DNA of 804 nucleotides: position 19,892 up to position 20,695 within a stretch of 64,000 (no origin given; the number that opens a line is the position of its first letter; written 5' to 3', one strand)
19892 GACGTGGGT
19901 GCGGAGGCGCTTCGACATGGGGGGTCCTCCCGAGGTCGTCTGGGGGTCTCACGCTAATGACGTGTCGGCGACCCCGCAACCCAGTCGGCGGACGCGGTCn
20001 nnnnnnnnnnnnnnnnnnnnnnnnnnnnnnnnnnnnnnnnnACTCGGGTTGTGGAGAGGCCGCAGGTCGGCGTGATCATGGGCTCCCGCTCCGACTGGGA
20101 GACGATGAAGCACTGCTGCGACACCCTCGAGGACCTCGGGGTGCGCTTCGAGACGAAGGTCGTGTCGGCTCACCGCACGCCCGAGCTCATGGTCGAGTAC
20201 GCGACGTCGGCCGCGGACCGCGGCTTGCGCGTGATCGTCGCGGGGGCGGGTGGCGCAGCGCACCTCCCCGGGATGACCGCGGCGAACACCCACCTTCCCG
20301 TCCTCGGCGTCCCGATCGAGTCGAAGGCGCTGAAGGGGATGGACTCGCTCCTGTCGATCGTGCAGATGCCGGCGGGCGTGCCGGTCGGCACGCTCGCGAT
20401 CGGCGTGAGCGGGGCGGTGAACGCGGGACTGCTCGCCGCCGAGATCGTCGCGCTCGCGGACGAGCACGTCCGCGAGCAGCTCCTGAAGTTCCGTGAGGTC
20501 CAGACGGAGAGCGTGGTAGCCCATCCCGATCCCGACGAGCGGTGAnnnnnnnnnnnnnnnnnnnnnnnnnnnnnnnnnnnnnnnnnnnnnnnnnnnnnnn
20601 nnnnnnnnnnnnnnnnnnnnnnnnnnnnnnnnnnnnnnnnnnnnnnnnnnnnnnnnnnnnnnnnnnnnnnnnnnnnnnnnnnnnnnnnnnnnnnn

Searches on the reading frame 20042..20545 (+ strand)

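Call 39: search_protein_families(library=pfam, proteins=[window:20042-20545:+], max_evalue=0.01)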
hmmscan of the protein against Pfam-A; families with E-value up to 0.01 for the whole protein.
window:20042-20545:+ (167 aa): 1 family
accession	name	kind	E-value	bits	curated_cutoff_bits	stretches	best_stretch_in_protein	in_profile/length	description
PF00731.26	AIRC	-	2.9e-64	215.5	30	1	8-156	1-147/148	AIR carboxylase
